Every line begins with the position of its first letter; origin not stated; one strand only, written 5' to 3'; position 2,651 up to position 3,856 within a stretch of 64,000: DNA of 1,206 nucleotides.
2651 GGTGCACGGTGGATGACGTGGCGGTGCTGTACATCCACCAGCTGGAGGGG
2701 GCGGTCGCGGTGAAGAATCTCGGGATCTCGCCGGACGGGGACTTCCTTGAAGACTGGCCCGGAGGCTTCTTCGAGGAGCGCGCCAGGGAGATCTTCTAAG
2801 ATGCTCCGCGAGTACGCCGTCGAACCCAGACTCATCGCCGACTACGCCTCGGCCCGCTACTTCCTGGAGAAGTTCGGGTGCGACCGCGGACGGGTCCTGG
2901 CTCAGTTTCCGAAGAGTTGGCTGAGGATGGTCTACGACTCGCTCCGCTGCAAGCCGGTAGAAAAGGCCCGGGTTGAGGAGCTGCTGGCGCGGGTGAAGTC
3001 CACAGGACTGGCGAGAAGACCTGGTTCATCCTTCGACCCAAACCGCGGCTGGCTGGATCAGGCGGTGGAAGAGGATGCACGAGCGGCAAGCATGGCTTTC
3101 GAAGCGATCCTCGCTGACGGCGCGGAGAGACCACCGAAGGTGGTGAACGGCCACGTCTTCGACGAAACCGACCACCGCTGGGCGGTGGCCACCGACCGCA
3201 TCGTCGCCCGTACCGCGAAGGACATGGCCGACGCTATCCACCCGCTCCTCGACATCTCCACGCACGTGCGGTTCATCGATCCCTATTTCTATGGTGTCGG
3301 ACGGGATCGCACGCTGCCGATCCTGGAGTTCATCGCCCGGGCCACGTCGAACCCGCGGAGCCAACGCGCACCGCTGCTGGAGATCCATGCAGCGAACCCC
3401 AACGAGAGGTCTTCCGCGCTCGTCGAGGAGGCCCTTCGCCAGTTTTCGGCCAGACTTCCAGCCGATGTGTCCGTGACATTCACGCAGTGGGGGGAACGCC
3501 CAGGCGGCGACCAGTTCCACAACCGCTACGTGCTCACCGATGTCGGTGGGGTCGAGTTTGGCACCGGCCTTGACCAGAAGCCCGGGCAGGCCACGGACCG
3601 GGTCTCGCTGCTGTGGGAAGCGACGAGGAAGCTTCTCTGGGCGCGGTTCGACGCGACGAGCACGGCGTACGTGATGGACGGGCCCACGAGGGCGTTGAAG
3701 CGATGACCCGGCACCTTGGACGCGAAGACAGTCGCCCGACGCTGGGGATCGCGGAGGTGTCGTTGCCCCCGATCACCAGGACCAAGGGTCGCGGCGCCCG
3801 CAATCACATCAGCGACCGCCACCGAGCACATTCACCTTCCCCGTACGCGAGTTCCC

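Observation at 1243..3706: ABC-like ATPase (DUF3696-type tail) coupled to a protein with a PLD-fold-like C-terminus, inserted directly behind hsdS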

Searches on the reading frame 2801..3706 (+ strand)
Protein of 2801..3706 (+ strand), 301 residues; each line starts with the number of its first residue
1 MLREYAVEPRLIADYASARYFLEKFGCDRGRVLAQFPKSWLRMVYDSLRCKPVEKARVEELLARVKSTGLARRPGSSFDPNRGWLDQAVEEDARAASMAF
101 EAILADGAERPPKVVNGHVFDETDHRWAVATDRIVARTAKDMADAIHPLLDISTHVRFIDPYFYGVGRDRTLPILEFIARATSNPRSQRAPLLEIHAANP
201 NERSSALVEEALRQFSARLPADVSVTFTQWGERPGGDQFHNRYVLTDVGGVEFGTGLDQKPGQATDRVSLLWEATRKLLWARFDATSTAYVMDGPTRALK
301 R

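Call 3: search_protein_families(library=pfam, proteins=[window:2801-3706:+], max_evalue=0.01)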
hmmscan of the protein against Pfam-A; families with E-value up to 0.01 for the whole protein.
window:2801-3706:+ (301 aa): 0 families

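Call 4: search_protein_families(library=padloc, proteins=[window:2801-3706:+], max_evalue=0.01)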
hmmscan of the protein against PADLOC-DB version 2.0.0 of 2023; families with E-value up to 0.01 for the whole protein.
window:2801-3706:+ (301 aa): 0 families

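Call 5: search_protein_families(library=ncbifam, proteins=[window:2801-3706:+], max_evalue=0.01)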
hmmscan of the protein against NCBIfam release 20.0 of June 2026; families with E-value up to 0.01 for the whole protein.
window:2801-3706:+ (301 aa): 0 families

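Call 9: find_homologous_proteins(query=window:2801-3706:+, max_evalue=0.001)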
Query window:2801-3706:+ (301 aa): 10 proteins with E <= 0.001 among 4144 candidates.
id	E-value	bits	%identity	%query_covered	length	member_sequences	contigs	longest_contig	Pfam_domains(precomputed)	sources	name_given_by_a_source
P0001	5.6e-199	678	100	100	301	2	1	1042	-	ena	-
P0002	8.5e-162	556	82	100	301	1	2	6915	-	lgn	-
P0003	3.5e-161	554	81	100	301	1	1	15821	-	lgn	-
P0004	2.2e-148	512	77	99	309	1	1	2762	-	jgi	jgi:hypothetical protein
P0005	4.3e-115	402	60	100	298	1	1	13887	-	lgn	-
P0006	1.2e-101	358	56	100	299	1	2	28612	-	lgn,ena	-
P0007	3.5e-75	271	47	96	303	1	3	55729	-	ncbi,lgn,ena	-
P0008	1.8e-36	144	36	96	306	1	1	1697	-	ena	-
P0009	2.7e-36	144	36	96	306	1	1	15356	-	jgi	jgi:hypothetical protein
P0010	2.2e-35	141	33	98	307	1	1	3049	-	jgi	jgi:hypothetical protein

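Call 10: search_protein_families(library=phrogs, proteins=[window:2801-3706:+], max_evalue=0.1)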
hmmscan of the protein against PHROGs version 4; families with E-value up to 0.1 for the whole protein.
window:2801-3706:+ (301 aa): 1 family
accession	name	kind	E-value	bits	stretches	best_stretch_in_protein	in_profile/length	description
phrog_12328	-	unknown function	0.064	14.2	0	113-140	30-57/73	-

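Call 11: search_solved_structures(query=window:2801-3706:+, max_evalue=10)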
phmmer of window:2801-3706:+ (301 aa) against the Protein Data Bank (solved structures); distinct sequences matched with E-value up to 10: 1.
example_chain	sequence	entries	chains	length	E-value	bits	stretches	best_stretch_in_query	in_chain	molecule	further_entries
9khy_1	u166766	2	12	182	0.26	14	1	18-128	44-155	Probable tail terminator protein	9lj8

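Call 14: find_encoding_contigs(protein=P0007, flank=10000, max_places=3)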
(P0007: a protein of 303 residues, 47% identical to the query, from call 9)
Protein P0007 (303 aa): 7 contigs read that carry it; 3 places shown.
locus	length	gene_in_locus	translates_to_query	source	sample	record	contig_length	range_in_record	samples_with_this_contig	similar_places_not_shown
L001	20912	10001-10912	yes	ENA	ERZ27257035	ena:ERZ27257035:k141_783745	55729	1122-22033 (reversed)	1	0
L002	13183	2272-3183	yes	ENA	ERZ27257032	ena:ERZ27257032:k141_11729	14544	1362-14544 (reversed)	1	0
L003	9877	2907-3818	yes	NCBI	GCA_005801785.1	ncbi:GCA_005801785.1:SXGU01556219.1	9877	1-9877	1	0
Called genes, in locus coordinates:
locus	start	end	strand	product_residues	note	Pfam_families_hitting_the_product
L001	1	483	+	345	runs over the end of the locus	-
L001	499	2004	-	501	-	PF00158:Sigma54_activat, PF14532:Sigma54_activ_2, PF07728:AAA_5, PF25601:AAA_lid_14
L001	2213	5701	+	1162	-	PF04313:HSDR_N (faint), PF00270:DEAD, PF04851:ResIII, PF18766:SWI2_SNF2, PF00271:Helicase_C (weak), PF08463:EcoEI_R_C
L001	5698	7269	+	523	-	PF12161:HsdM_N, PF02384:N6_Mtase, PF01170:UPF0020, PF07669:Eco57I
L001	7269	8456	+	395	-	PF01420:Methylase_S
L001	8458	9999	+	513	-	PF02463:SMC_N (weak), PF13175:AAA_15, PF13476:AAA_23 (weak), PF13304:AAA_21, PF13175:AAA_15, PF12476:DUF3696 (weak)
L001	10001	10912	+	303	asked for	-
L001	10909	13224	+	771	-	PF13166:AAA_13, PF13304:AAA_21 (faint), PF02463:SMC_N (weak)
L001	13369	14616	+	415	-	PF02463:SMC_N (faint), PF13304:AAA_21, PF13175:AAA_15 (weak)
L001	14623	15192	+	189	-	PF13707:RloB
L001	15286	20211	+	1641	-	PF00270:DEAD, PF04851:ResIII (faint), PF00271:Helicase_C, PF00580:UvrD-helicase, PF13245:AAA_19, PF00580:UvrD-helicase, PF13361:UvrD_C (weak), PF13538:UvrD_C_2, +2 more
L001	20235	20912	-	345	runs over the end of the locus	-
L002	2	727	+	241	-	?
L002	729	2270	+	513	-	PF02463:SMC_N (weak), PF13175:AAA_15, PF13476:AAA_23 (weak), PF13304:AAA_21, PF13175:AAA_15, PF12476:DUF3696 (weak)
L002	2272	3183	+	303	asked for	-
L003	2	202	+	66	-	?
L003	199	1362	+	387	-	PF01420:Methylase_S (faint)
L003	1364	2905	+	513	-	PF02463:SMC_N (weak), PF13175:AAA_15, PF13476:AAA_23 (weak), PF13304:AAA_21, PF13175:AAA_15, PF12476:DUF3696 (weak)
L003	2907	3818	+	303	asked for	-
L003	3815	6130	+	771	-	PF13166:AAA_13, PF13304:AAA_21 (faint), PF02463:SMC_N (weak)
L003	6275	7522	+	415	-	PF02463:SMC_N (faint), PF13304:AAA_21, PF13175:AAA_15 (weak)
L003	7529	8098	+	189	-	PF13707:RloB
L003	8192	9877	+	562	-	?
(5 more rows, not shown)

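Call 15: find_encoding_contigs(protein=P0006, flank=10000, max_places=3)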
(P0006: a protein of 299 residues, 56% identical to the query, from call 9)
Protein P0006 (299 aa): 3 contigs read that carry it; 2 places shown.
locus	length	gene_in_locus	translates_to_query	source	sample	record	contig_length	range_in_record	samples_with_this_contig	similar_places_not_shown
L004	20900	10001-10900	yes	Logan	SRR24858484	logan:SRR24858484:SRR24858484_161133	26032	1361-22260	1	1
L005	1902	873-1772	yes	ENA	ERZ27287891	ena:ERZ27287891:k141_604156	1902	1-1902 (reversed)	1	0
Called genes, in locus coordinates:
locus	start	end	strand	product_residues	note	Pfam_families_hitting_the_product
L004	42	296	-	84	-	-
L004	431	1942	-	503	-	PF00158:Sigma54_activat, PF14532:Sigma54_activ_2, PF07728:AAA_5 (weak), PF25601:AAA_lid_14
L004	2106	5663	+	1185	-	PF04313:HSDR_N (weak), PF00270:DEAD, PF04851:ResIII, PF18766:SWI2_SNF2, PF00271:Helicase_C (weak), PF08463:EcoEI_R_C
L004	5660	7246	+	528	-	PF12161:HsdM_N, PF02384:N6_Mtase, PF01170:UPF0020 (weak), PF07669:Eco57I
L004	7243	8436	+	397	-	PF01420:Methylase_S (faint)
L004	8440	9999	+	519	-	PF11398:DUF2813 (faint), PF13175:AAA_15, PF13476:AAA_23 (weak), PF13304:AAA_21, PF13175:AAA_15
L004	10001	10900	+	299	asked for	-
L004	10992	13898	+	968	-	PF00270:DEAD, PF04851:ResIII, PF18766:SWI2_SNF2 (weak), PF00271:Helicase_C (weak)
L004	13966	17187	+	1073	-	PF27201:YjiT_N, PF27205:YjiT_2nd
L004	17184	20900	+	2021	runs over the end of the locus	PF00270:DEAD, PF27116:YjiV_N, PF00271:Helicase_C, PF09369:MZB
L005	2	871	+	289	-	?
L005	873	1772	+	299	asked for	-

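Call 16: find_encoding_contigs(protein=P0009, flank=10000, max_places=3)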
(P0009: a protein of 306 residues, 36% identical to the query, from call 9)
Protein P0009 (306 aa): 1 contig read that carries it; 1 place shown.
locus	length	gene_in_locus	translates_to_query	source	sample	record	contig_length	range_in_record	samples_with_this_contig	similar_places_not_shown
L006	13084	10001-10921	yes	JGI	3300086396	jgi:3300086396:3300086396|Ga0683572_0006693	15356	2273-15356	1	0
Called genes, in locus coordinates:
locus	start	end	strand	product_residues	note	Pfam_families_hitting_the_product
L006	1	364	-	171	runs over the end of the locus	PF11149:DUF2924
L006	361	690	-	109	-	-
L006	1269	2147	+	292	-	PF26109:WHD_BrxR, PF13280:WYL (weak), PF26107:BrxR_CTD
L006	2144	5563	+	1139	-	PF13643:DUF4145 (faint), PF04313:HSDR_N (weak), PF00270:DEAD (weak), PF04851:ResIII, PF18766:SWI2_SNF2, PF00271:Helicase_C (weak), PF08463:EcoEI_R_C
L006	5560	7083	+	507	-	PF12161:HsdM_N, PF02384:N6_Mtase, PF01170:UPF0020, PF07669:Eco57I (weak)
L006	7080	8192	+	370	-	PF01420:Methylase_S (weak)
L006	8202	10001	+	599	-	PF13175:AAA_15, PF13476:AAA_23 (weak), PF13304:AAA_21, PF13175:AAA_15 (weak)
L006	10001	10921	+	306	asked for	-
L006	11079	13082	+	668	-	?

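Call 17: find_encoding_contigs(protein=P0010, flank=10000, max_places=3)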
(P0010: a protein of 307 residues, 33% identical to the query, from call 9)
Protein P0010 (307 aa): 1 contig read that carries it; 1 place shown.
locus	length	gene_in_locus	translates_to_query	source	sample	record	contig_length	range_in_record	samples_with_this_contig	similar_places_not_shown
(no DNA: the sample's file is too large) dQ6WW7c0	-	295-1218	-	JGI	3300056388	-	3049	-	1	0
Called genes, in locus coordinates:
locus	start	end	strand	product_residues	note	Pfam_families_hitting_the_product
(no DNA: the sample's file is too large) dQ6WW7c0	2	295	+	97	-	?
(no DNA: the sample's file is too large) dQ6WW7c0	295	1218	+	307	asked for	-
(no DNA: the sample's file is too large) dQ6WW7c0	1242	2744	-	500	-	PF09369:MZB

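Call 18: find_encoding_contigs(protein=P0005, flank=10000, max_places=3)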
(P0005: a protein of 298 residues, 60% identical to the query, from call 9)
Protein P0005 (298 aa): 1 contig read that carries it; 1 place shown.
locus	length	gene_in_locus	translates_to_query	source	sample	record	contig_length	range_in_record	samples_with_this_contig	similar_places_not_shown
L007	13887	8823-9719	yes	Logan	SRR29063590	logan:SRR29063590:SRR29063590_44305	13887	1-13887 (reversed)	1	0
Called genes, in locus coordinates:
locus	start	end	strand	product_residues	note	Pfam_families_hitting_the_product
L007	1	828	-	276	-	?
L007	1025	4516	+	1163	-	PF13643:DUF4145 (weak), PF04313:HSDR_N (weak), PF00270:DEAD, PF04851:ResIII, PF18766:SWI2_SNF2, PF00271:Helicase_C (weak), PF08463:EcoEI_R_C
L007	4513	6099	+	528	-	PF12161:HsdM_N, PF02384:N6_Mtase, PF01170:UPF0020 (weak), PF07669:Eco57I (weak)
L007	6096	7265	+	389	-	PF01420:Methylase_S (weak)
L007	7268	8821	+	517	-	PF02463:SMC_N (weak), PF11398:DUF2813 (faint), PF13175:AAA_15, PF13476:AAA_23 (weak), PF13175:AAA_15, PF13304:AAA_21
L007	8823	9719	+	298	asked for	-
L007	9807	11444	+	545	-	-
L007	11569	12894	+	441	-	-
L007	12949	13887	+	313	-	?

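Call 19: find_encoding_contigs(protein=P0003, flank=10000, max_places=3)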
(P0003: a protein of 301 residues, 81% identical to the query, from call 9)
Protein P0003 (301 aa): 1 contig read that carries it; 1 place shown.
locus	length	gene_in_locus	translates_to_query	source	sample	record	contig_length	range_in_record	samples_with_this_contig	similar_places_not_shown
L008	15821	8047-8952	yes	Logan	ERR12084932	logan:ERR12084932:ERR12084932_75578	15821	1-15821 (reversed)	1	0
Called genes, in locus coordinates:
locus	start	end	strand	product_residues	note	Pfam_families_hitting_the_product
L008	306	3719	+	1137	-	PF13643:DUF4145 (weak), PF04313:HSDR_N (weak), PF00270:DEAD, PF04851:ResIII, PF18766:SWI2_SNF2, PF00271:Helicase_C (weak), PF08463:EcoEI_R_C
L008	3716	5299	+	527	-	PF12161:HsdM_N, PF02384:N6_Mtase, PF01170:UPF0020, PF07669:Eco57I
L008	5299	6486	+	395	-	PF01420:Methylase_S (weak)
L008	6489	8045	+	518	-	PF11398:DUF2813 (faint), PF13175:AAA_15, PF13476:AAA_23 (weak), PF13304:AAA_21, PF13175:AAA_15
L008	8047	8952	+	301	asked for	-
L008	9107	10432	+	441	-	-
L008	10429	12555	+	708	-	PF13091:PLDc_2 (faint)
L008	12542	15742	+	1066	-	PF04851:ResIII (faint), PF00176:SNF2-rel_dom (faint), PF00271:Helicase_C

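Call 20: search_protein_representatives(alignment_id=A1)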
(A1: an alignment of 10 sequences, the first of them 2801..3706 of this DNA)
Query: 10 sequences, 301 profile positions. Proteins with E-value up to 0.001 (for the whole library): 2761; up to 1e-10: 1957; up to 1e-30: 874. The best 150 are listed.
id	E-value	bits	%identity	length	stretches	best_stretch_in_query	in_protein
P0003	5.1e-151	518.3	-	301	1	1-300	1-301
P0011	3.2e-86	305.6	-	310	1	1-299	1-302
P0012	1.9e-84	299.8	-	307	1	1-300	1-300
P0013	2.0e-82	293.1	-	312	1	1-300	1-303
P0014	2.5e-80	286.2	-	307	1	1-299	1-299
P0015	3.9e-80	285.6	-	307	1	1-299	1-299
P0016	8.8e-78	277.9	-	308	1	1-299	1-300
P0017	7.7e-72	258.4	-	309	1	1-298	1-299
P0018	9.0e-72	258.2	-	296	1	1-295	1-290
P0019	1.0e-71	258.0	-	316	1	1-298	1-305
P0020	4.1e-71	256.0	-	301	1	1-291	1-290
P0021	7.1e-71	255.2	-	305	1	1-299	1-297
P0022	1.4e-70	254.3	-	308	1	1-299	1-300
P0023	2.6e-70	253.3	-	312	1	1-288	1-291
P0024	5.2e-70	252.4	-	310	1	1-294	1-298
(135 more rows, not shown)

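Call 22: search_protein_families(library=pfam, alignment_id=A2, max_evalue=0.01)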
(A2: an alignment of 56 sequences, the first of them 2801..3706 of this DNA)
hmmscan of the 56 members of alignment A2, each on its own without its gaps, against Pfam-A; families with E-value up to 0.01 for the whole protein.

A. member 1, window:2801-3706:+ (301 aa): 0 families

B. families by the number of members that match (of 56 scanned): 2 families
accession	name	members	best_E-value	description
PF17939.6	TetR_C_30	1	0.0014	Tetracyclin repressor-like, C-terminal domain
PF09106.17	SelB-wing_2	1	0.0075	Elongation factor SelB, winged helix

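Call 23: search_protein_families(library=padloc, alignment_id=A2, max_evalue=0.01)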
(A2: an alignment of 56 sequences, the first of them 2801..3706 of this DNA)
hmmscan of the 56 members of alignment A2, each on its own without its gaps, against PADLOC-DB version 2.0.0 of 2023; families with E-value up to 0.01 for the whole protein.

A. member 1, window:2801-3706:+ (301 aa): 0 families

B. families by the number of members that match (of 56 scanned): 5 families
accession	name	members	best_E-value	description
PDLC02508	BrxL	3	2.6e-06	BrxL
PDLC02150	Cas7_IIIf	1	0.0013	-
PDLC00904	JAB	1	0.0049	JAB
PDLC03880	NsnC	1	0.0063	-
PDLC02591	DrmC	1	0.0099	DrmC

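Call 24: find_homologous_proteins(query=A2, max_evalue=0.00001)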
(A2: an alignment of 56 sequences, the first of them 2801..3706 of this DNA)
Query A2 (56 sequences) (301 aa, profile of the alignment): 137 proteins with E <= 0.00001 among 8000 candidates; the best 120 are listed.
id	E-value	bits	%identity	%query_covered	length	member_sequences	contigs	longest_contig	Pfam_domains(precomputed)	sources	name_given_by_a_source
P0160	2.9e-107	376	35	98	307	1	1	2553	-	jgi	jgi:hypothetical protein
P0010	4.5e-107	376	33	98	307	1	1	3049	-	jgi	jgi:hypothetical protein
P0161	6.8e-106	372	38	90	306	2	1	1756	-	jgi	jgi:hypothetical protein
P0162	1.2e-105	371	34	98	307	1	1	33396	-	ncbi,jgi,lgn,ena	-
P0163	6.3e-105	369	35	96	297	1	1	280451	-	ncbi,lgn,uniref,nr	ncbi:hypothetical protein EDC39_102208 [Geothermobacter ehrlichii]|uniref:Uncharacterized protein n=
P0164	6.8e-105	369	35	90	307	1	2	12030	-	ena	-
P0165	1.7e-104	367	33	98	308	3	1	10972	-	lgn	-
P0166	1.8e-104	367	37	90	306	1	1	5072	-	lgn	-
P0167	2.2e-104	367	33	100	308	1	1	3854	-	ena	-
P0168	3.1e-104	366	36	90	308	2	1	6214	-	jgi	jgi:hypothetical protein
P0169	3.2e-104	366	34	100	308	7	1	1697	-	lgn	-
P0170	3.5e-104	366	33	98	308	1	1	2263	-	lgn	-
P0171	3.7e-104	366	36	90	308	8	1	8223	-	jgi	-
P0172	6.3e-104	365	34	100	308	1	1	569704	-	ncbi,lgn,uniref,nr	ncbi:hypothetical protein FJ950_10330 [Mesorhizobium sp. B2-3-14]|uniref:hypothetical protein n=1 Ta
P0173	7.0e-104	365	33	98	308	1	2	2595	-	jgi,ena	-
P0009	6.9e-100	352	36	96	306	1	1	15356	-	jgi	jgi:hypothetical protein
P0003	1.7e-91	325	81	100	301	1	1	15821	-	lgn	-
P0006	1.2e-83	299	56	100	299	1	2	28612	-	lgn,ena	-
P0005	4.2e-83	297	60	100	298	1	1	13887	-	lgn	-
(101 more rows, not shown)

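Call 27: find_related_loci(query=A3, collection=genome_contigs, flank=10000)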
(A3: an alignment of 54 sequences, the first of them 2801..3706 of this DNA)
Query A3 (301 aa) in genome_contigs; peptide patterns used: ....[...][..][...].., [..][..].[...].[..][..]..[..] (x = any residue, [..] = any of these).
126 stretches matched a pattern; 83 encode a relative of the query (tblastn E <= 1e-3); the best 80 are kept; 80 distinct loci.
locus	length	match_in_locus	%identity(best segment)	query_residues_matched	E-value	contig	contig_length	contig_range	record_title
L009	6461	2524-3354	34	1-271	2e-42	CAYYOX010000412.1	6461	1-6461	MAG TPA_asm: uncultured Planctomycetaceae bacterium isolate SRP179991_co3_33 genome assembly, contig: NODE_4272_length_6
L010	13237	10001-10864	36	1-290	2e-42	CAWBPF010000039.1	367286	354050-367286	MAG: uncultured Alphaproteobacteria bacterium isolate MFD09671.bin.2.115 genome assembly, contig: contig_9222, whole gen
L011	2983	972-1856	35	1-296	8e-42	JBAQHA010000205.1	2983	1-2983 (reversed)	MAG: Oricola sp. isolate MFD07001_ilm_asm_bin3 k127_151253, whole genome shotgun sequence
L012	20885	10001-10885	35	1-296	3e-40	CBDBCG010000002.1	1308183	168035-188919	MAG: Alphaproteobacteria bacterium isolate 0bf2ae11-f7ef-4b98-947a-5f0f4121c03f genome assembly, contig: contig_2, whole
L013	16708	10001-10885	35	1-296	7e-40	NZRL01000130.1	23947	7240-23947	MAG: Rhodospirillaceae bacterium isolate EAC36 MHASMcontig_423003, whole genome shotgun sequence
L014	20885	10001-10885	37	1-295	8e-40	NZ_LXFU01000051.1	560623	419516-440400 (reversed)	Rhizobium sp. WYCCWR10014 scaffold7, whole genome shotgun sequence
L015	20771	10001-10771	38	1-257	2e-39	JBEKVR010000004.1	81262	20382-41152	MAG: Roseiarcus sp. isolate SPRUCE 609 SPRUCE_609_4, whole genome shotgun sequence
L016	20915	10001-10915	33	1-297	4e-39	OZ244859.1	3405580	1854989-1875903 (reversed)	MAG: uncultured Pseudohongiella sp. isolate 5bec032b-8051-42f8-897f-893db5672dee genome assembly, chromosome: 1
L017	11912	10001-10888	32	1-290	1e-38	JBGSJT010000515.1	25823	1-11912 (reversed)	MAG: Pirellulaceae bacterium isolate JTS-AC163 k141_2037877, whole genome shotgun sequence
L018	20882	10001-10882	35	1-295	2e-38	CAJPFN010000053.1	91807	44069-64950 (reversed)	Rhizobiaceae bacterium genome assembly, contig: CONTIG_53, whole genome shotgun sequence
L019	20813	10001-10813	38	1-271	1e-38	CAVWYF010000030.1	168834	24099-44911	MAG: uncultured Alphaproteobacteria bacterium isolate MFD03551.bin.2.108 genome assembly, contig: contig_4229, whole gen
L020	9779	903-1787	34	1-296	1e-38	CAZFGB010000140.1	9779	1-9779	MAG TPA_asm: uncultured Pseudomonadales bacterium isolate SRP338948_co1_153 genome assembly, contig: k141_339781, whole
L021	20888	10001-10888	31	1-295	3e-38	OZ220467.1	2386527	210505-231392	MAG: Thermodesulfobacteriota bacterium isolate aae6c288-ea75-4acf-8f30-d59ed56bdf13 genome assembly, chromosome: 1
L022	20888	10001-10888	35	1-296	1e-37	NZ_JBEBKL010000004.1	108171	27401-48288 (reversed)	MAG: Sphingorhabdus sp. isolate TF_23 NODE_56_length_108171_cov_6.839015, whole genome shotgun sequence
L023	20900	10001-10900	34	1-300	3e-37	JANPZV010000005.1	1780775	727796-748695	MAG: Terricaulis sp. isolate 26_gen_w_cov.4 c500, whole genome shotgun sequence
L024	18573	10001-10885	34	1-296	6e-37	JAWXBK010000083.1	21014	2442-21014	MAG: Rhodospirillaceae bacterium isolate MP6IB1.145 k99_882878, whole genome shotgun sequence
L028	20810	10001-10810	35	1-271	8e-35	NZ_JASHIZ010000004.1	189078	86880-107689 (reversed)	Roseovarius sp. MMSF_3350 NODE_4_length_189078_cov_41.041682, whole genome shotgun sequence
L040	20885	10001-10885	30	1-295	7e-32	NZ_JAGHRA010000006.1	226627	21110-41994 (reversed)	Paracoccus sp. R12_2 NODE_6_length_226627_cov_46.232578, whole genome shotgun sequence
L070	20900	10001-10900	29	5-293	2e-18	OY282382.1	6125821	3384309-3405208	MAG: uncultured Vicinamibacterales bacterium isolate e65da963-7c29-4b68-91ce-224fd25ea74c genome assembly, chromosome: 1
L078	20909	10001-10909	28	1-294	8e-15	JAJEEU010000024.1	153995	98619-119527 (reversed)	MAG: Vicinamibacteria bacterium isolate p16x34bins.50 k141_322352, whole genome shotgun sequence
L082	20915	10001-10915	26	1-294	4e-13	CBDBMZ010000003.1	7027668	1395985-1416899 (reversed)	MAG: Vicinamibacterales bacterium isolate 5852b306-6763-4b4c-a466-03502f5c62f4 genome assembly, contig: contig_3, whole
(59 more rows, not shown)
